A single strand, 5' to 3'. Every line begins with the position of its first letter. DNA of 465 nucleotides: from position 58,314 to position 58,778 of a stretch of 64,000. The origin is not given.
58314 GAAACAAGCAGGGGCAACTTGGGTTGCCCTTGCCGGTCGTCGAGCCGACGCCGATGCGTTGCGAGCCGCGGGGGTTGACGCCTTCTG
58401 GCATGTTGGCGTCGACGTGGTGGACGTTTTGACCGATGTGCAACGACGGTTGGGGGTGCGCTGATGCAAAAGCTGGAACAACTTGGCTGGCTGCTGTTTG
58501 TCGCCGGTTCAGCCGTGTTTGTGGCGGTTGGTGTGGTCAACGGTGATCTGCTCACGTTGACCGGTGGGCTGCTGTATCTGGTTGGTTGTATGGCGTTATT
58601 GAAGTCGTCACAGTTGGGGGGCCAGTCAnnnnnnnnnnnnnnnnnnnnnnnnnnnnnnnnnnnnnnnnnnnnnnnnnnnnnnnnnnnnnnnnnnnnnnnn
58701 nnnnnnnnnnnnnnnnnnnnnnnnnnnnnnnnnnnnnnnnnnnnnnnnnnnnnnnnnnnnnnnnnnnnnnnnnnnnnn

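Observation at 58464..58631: Hidden 55-aa two-TM small ORF translationally coupled between mutA and mutB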

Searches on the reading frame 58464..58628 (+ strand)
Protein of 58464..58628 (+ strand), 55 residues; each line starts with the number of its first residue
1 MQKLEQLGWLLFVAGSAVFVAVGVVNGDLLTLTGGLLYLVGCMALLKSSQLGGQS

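Call 3: search_protein_families(library=pfam, proteins=[window:58464-58628:+], max_evalue=1)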
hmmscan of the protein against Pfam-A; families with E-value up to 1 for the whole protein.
window:58464-58628:+ (55 aa): 2 families
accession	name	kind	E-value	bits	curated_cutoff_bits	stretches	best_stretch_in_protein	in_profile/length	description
PF14145.11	YrhK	-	0.0029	17.8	26.1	1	2-25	29-52/58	YrhK-like protein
PF11131.13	PhrC_PhrF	-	0.33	11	25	1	13-27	10-25/38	Rap-phr extracellular signalling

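Call 4: search_protein_families(library=ncbifam, proteins=[window:58464-58628:+], max_evalue=1)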
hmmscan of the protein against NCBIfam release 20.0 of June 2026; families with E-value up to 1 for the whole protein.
window:58464-58628:+ (55 aa): 0 families

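Call 5: find_homologous_proteins(query=window:58464-58628:+, max_evalue=0.01)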
Query seq(55 aa) (55 aa): 1 proteins with E <= 0.01 among 2 candidates.
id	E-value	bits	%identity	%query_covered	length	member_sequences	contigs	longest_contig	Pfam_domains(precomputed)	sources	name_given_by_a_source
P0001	8.2e-26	105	100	100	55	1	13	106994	-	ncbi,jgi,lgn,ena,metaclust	jgi:hypothetical protein|metaclust:\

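Call 6: find_encoding_contigs(protein=P0001, flank=4000, max_places=10)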
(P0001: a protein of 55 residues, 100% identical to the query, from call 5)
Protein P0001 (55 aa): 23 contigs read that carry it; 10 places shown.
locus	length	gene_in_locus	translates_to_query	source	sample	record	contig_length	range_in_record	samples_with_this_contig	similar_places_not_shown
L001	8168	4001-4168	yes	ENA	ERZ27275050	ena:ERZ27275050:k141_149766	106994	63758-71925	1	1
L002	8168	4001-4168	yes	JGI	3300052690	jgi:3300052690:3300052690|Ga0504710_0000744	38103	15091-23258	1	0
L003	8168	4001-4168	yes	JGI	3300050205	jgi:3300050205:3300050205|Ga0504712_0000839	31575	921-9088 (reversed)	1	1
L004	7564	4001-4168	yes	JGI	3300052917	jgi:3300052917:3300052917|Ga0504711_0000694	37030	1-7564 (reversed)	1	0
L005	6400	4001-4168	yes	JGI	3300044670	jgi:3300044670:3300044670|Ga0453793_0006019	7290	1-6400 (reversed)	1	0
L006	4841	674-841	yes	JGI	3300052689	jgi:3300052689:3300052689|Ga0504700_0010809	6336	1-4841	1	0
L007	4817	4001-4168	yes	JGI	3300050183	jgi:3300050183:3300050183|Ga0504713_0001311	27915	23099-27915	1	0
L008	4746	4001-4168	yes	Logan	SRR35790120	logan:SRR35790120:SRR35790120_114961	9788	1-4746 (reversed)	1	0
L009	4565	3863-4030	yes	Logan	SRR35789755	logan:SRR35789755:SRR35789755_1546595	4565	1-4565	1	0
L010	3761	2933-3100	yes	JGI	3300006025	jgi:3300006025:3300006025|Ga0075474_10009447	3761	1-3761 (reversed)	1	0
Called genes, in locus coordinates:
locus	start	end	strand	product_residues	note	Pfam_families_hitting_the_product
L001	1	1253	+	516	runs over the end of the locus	PF00501:AMP-binding, PF13193:AMP-binding_C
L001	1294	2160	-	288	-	PF04909:Amidohydro_2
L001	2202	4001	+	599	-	PF01642:MM_CoA_mutase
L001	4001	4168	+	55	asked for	-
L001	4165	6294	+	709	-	PF01642:MM_CoA_mutase, PF02310:B12-binding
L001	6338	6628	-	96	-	PF07876:Dabb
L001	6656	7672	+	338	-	PF03308:MeaB, PF02492:cobW (faint), PF01656:CbiA (faint), PF03029:ATP_bind_1 (faint)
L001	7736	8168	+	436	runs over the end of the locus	PF00067:p450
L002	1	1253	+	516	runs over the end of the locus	PF00501:AMP-binding, PF13193:AMP-binding_C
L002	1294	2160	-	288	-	PF04909:Amidohydro_2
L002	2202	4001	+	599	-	PF01642:MM_CoA_mutase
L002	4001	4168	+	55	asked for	-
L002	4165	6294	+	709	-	PF01642:MM_CoA_mutase, PF02310:B12-binding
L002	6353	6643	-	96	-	PF07876:Dabb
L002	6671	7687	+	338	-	PF03308:MeaB, PF02492:cobW (faint), PF01656:CbiA (faint), PF03029:ATP_bind_1 (faint)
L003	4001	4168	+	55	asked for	-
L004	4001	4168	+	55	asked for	-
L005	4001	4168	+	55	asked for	-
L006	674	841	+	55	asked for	-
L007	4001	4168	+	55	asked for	-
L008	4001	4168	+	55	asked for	-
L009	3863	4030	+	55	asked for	-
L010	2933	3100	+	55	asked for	-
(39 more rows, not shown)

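Call 13: search_protein_representatives(protein=window:58464-58628:+)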
Query: 55 residues. Proteins with E-value up to 0.001 (for the whole library): 47; up to 1e-10: 1; up to 1e-30: 0. The best 47 are listed.
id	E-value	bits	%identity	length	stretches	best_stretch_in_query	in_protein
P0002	3.1e-11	58.4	57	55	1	3-53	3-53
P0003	2.1e-08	49.6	31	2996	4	9-44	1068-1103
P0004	7.9e-07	44.7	53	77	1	5-47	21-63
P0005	8.7e-07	44.6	49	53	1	1-47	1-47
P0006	5.0e-06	42.2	49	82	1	2-46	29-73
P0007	8.1e-06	41.6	44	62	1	2-46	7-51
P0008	1.2e-05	41.1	49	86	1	4-48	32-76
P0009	2.3e-05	40.2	45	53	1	1-47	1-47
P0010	2.9e-05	39.8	41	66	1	1-46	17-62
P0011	3.6e-05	39.5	40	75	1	4-45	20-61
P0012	3.8e-05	39.5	48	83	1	3-46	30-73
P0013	4.1e-05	39.4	46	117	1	7-45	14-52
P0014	4.1e-05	39.4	40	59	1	2-46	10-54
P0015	5.8e-05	38.9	43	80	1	2-48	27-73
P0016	7.5e-05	38.6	49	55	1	5-47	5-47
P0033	4.8e-04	36.0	44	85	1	5-45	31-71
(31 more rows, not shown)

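Call 17: search_protein_families(library=pfam, alignment_id=A1, max_evalue=0.1)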
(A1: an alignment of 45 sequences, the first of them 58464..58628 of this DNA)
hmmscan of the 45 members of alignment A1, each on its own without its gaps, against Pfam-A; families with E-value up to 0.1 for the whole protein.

A. member 1, window:58464-58628:+ (55 aa): 1 family
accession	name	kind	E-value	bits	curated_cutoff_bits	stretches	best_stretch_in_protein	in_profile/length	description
PF14145.11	YrhK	-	0.0029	17.8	26.1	1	2-25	29-52/58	YrhK-like protein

B. families by the number of members that match (of 45 scanned): 54 families (the first 25 are shown)
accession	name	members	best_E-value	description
PF14145.11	YrhK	20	1.5e-05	YrhK-like protein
PF11239.13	DUF3040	10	0.0011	Protein of unknown function (DUF3040)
PF13630.11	SdpI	9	0.00067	SdpI/YfhL protein family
PF20990.2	DUF2207_C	9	0.0024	Predicted membrane protein (DUF2207) C-terminal domain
PF13903.11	Claudin_2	6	0.00086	PMP-22/EMP/MP20/Claudin tight junction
PF04932.20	Wzy_C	5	0.013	O-Antigen ligase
PF20967.2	MASE7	4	0.0029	MASE7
PF20226.3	DUF6585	4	0.0054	Family of unknown function (DUF6585)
PF19639.4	DUF6142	3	0.00091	Family of unknown function (DUF6142)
PF24673.1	Blr_divisome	3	0.0048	Divisome-associated membrane protein Blr family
PF00487.30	FA_desaturase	3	0.044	Fatty acid desaturase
PF12650.12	DUF3784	2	0.00075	Domain of unknown function (DUF3784)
PF04103.21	CD20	2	0.0028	CD20-like family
PF24709.1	DUF7670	2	0.009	Domain of unknown function (DUF7670)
PF12794.12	MscS_TM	2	0.013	Mechanosensitive ion channel inner membrane domain 1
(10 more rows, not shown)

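Call 18: search_protein_families(library=ncbifam, alignment_id=A1, max_evalue=0.1)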
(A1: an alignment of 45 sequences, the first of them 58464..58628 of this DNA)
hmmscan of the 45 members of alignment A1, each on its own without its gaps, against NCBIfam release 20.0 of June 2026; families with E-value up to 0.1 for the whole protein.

A. member 1, window:58464-58628:+ (55 aa): 0 families

B. families by the number of members that match (of 45 scanned): 35 families (the first 25 are shown)
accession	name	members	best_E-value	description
NF049986.1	memb_Rv1678_C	16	6.9e-07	Rv1678 family membrane protein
NF007577.0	PRK10209.1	13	3.1e-05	HdeD family acid-resistance protein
NF033634.1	SLATT_1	6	0.0026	SLATT domain-containing protein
NF042414.1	CLC_0170_fam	6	0.0067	CLC_0170 family protein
TIGR01218.1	Gpos_tandem_5TM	5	0.0014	tandem five-TM protein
NF033231.1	small_Blr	5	0.011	division septum protein Blr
NF041635.1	STM3941_fam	4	0.014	STM3941 family protein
NF058603.1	SCO2097_fam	2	0.00082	SCO2097 family morphological protein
NF004431.0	PRK05771.2-5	2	0.0035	V-type ATP synthase subunit I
NF005962.0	PRK08049.1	2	0.022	F0F1 ATP synthase subunit I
NF011669.1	PRK15087.1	2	0.025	PAQR family membrane homeostasis protein TrhA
NF045993.1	MAG0130_MAG3770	2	0.026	MAG0130/MAG3770 family membrane protein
NF058583.1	LAXTG_small_WW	2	0.032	LAXTG motif-containing small protein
NF058595.1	invert_tail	2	0.07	lipo-invert putative C-terminal anchoring domain-containing protein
TIGR04104.1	cxxc_20_cxxc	1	0.0035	TIGR04104 family putative zinc finger protein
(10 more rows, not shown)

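Call 19: find_homologous_proteins(query=A1, max_evalue=0.001)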
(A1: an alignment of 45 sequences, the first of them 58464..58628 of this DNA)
Query A1 (45 sequences) (55 aa, profile of the alignment): 1077 proteins with E <= 0.001 among 8000 candidates; the best 120 are listed.
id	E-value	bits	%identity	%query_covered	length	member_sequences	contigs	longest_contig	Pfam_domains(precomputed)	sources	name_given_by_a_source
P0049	2.1e-22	96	39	80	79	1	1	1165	-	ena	-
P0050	4.1e-22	95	45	84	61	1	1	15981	-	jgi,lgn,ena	-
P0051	8.1e-22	94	39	80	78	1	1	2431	-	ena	-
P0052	8.6e-22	94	39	80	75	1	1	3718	-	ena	-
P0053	1.2e-21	94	36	80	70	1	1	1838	-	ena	-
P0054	1.2e-21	94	36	80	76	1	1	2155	-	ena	-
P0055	1.2e-21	94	43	73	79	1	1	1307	-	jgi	jgi:predicted membrane channel-forming protein YqfA (hemolysin III family)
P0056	1.5e-21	94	36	80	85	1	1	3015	-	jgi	-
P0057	1.8e-21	93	39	80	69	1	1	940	-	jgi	jgi:predicted membrane channel-forming protein YqfA (hemolysin III family)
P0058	2.1e-21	93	36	80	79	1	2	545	-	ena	-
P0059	2.4e-21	93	41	71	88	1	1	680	-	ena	-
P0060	2.5e-21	93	35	73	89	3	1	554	-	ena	-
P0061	2.5e-21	93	39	80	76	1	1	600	-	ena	-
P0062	2.6e-21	93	47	82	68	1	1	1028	-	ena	-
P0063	2.9e-21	93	41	80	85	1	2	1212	-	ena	-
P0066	3.1e-21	92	51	82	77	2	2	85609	-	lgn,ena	-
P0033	8.9e-21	91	50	65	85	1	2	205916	-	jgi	jgi:uncharacterized membrane protein YhhN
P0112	1.1e-20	91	36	80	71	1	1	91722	-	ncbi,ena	-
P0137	1.7e-20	90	27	82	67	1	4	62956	-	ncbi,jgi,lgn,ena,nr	ncbi:MAG: cytochrome oxidase subunit III [Chloroflexota bacterium]|nr:cytochrome oxidase subunit III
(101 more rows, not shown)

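Call 20: find_encoding_contigs(protein=P0002, flank=5000, max_places=8)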
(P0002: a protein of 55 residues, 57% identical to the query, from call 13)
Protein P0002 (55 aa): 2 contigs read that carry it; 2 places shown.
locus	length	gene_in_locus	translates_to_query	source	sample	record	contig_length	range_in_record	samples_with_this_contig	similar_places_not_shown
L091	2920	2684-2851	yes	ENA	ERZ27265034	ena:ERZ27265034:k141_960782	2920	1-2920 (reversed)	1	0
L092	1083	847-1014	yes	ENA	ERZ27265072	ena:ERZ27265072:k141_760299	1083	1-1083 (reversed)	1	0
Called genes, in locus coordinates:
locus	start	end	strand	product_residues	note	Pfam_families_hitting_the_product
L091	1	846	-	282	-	?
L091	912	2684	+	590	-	PF01642:MM_CoA_mutase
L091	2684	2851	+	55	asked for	-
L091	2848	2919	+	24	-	?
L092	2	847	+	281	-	?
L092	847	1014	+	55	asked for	-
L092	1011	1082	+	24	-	?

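Call 21: find_encoding_contigs(protein=P0066, flank=4000, max_places=3)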
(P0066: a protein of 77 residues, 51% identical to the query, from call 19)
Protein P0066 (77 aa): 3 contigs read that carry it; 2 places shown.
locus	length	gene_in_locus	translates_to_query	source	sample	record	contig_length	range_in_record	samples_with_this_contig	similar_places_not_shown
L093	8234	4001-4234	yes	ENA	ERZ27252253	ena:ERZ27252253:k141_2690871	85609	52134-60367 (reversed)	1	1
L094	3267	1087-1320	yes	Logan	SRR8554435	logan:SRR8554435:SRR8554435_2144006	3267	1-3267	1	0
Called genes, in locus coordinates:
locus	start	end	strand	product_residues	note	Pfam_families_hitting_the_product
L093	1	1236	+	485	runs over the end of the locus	PF00672:HAMP (weak), PF00512:HisKA, PF02518:HATPase_c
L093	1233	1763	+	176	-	PF16716:BST2 (faint)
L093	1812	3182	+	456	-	PF00072:Response_reg, PF00158:Sigma54_activat, PF01078:Mg_chelatase (faint), PF14532:Sigma54_activ_2, PF07728:AAA_5 (weak), PF25601:AAA_lid_14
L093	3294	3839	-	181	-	-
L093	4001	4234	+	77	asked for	-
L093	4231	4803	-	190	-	PF13441:Gly-zipper_YMGG, PF05433:Rick_17kDa_Anti (weak), PF13488:Gly-zipper_Omp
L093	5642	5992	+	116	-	PF18902:DUF5658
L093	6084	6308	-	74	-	-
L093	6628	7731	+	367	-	PF01625:PMSR, PF01641:SelR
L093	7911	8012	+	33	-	-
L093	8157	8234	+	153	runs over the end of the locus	PF01625:PMSR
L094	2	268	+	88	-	?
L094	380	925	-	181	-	-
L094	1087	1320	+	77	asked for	-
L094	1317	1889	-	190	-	PF13441:Gly-zipper_YMGG, PF05433:Rick_17kDa_Anti (weak), PF13488:Gly-zipper_Omp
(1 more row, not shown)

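Call 23: find_encoding_contigs(protein=P0005, flank=4000, max_places=4)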
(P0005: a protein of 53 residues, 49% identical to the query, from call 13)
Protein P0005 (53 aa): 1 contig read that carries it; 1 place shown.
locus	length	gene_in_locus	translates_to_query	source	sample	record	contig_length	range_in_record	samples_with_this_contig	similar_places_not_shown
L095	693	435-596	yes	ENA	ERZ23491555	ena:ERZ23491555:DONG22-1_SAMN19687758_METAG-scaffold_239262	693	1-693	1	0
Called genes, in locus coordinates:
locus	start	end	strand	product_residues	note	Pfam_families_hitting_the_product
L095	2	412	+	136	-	?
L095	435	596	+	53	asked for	-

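Call 24: find_encoding_contigs(protein=P0009, flank=4000, max_places=4)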
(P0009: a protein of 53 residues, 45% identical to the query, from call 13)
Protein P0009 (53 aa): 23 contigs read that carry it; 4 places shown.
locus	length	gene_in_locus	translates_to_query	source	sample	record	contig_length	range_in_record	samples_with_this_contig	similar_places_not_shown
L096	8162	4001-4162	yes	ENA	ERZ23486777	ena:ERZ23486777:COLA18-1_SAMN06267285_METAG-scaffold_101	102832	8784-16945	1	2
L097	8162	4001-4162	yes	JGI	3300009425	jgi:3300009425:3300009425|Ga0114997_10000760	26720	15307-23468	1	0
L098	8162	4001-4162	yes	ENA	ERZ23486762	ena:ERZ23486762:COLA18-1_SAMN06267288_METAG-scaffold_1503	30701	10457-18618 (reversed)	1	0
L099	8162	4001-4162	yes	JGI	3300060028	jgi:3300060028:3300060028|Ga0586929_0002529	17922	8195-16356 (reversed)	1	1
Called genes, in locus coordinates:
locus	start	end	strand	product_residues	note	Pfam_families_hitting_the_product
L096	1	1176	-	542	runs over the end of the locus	-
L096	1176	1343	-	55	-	PF19451:DUF5989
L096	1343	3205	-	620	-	PF02543:Carbam_trans_N, PF16861:Carbam_trans_C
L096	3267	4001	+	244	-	PF00106:adh_short, PF08659:KR, PF13561:adh_short_C2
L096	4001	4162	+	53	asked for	-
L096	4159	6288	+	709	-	PF01642:MM_CoA_mutase, PF02310:B12-binding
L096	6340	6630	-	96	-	PF07876:Dabb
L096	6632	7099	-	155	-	PF12680:SnoaL_2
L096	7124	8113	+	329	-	PF03308:MeaB, PF02492:cobW (faint), PF01656:CbiA (weak)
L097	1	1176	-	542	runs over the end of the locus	-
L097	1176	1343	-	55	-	PF19451:DUF5989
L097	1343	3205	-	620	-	PF02543:Carbam_trans_N, PF16861:Carbam_trans_C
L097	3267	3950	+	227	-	PF00106:adh_short, PF08659:KR, PF13561:adh_short_C2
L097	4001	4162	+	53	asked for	-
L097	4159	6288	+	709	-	PF01642:MM_CoA_mutase, PF02310:B12-binding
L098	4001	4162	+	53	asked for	-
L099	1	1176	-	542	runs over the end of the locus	-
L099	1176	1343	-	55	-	PF19451:DUF5989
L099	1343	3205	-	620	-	PF02543:Carbam_trans_N, PF16861:Carbam_trans_C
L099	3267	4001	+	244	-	PF00106:adh_short, PF08659:KR, PF13561:adh_short_C2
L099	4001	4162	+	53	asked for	-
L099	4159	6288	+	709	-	PF01642:MM_CoA_mutase, PF02310:B12-binding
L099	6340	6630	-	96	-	PF07876:Dabb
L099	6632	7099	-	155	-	PF12680:SnoaL_2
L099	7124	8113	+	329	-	PF03308:MeaB, PF02492:cobW (faint), PF01656:CbiA (weak)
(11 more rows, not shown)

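Call 27: find_related_loci(query=A2, collection=metagenome_contigs, flank=3500)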
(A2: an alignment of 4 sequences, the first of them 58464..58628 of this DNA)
Query A2 (55 aa) in metagenome_contigs; peptide patterns used: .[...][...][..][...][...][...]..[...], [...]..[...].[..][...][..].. (x = any residue, [..] = any of these).
130 stretches matched a pattern; 10 encode a relative of the query (tblastn E <= 1e-3); 10 distinct loci.
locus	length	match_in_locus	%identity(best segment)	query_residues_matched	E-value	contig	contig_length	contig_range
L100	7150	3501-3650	66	1-50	1e-18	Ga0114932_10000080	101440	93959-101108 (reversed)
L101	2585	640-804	56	1-55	3e-17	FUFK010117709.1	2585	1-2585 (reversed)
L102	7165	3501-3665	58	1-55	5e-17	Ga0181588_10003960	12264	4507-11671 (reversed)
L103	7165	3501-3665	56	1-55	8e-17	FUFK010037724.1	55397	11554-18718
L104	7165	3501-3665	56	1-55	7e-17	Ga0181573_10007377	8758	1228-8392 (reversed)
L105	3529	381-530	58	1-50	4e-16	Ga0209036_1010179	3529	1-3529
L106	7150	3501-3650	50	1-50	3e-12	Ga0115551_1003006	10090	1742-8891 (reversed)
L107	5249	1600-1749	50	1-50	3e-12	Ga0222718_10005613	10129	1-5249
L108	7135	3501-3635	47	1-45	2e-11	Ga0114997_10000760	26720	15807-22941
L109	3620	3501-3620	43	1-40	3e-8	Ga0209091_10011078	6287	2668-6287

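Call 32: find_encoding_contigs(protein=P0033, flank=3000, max_places=2)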
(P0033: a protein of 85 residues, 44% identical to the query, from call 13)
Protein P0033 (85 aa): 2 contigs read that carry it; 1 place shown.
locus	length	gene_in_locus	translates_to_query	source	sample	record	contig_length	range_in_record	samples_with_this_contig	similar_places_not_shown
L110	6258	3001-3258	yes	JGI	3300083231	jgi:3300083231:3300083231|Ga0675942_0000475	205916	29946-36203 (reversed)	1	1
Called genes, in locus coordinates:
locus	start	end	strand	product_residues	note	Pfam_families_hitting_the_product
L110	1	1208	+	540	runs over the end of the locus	PF16260:DUF4914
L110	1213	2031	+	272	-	-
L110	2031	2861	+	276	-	-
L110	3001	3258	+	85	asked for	-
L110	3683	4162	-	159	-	-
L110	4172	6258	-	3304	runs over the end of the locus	PF03534:SpvB, PF01839:FG-GAP (faint), PF13517:FG-GAP_3 (faint), PF12256:TcdB_toxin_midN, PF05593:RHS_repeat (weak), PF25023:TEN_YD-shell, PF01551:Peptidase_M23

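Call 33: find_encoding_contigs(protein=P0137, flank=3000, max_places=2)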
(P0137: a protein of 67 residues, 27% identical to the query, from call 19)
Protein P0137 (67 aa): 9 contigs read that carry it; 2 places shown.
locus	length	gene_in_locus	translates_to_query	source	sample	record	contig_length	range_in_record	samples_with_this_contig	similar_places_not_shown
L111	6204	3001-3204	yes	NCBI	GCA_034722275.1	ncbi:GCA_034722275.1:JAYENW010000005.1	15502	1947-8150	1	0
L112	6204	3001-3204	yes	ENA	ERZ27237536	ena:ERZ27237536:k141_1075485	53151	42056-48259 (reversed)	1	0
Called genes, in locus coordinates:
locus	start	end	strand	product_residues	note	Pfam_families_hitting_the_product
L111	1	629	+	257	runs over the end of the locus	PF01695:IstB_IS21, PF00308:Bac_DnaA (weak), PF20720:nSTAND3 (faint)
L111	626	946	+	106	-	-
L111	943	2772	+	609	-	PF02730:AFOR_N, PF01314:AFOR_C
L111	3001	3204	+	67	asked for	-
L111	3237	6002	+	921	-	PF03699:UPF0182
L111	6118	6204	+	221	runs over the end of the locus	PF00730:HhH-GPD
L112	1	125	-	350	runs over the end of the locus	PF00589:Phage_integrase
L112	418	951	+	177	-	PF12838:Fer4_7 (faint), PF13237:Fer4_10 (faint), PF13484:Fer4_16 (faint), PF25160:LdpA_Fe-S-bd (faint), PF13247:Fer4_11, PF00037:Fer4, PF12837:Fer4_6 (weak), PF14697:Fer4_21 (weak), +1 more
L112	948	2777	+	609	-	PF02730:AFOR_N, PF01314:AFOR_C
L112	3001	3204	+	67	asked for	-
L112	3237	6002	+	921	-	PF03699:UPF0182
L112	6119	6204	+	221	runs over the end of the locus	PF00730:HhH-GPD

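Call 34: find_encoding_contigs(protein=P0112, flank=3000, max_places=2)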
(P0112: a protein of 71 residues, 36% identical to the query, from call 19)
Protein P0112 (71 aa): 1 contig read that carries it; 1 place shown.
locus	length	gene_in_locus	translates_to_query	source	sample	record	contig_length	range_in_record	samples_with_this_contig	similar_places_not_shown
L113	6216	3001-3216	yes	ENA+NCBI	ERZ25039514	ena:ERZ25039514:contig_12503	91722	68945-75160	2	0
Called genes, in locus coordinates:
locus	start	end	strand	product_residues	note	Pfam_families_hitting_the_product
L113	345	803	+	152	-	PF01161:PBP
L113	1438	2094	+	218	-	PF07617:DUF1579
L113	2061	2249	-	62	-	-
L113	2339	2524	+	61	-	-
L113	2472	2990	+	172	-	-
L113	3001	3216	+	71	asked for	-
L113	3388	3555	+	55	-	-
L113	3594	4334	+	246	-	PF01936:NYN, PF12872:OST-HTH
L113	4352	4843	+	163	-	PF00383:dCMP_cyt_deam_1, PF14437:MafB19-deam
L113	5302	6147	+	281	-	PF00892:EamA, PF05653:Mg_trans_NIPA (weak)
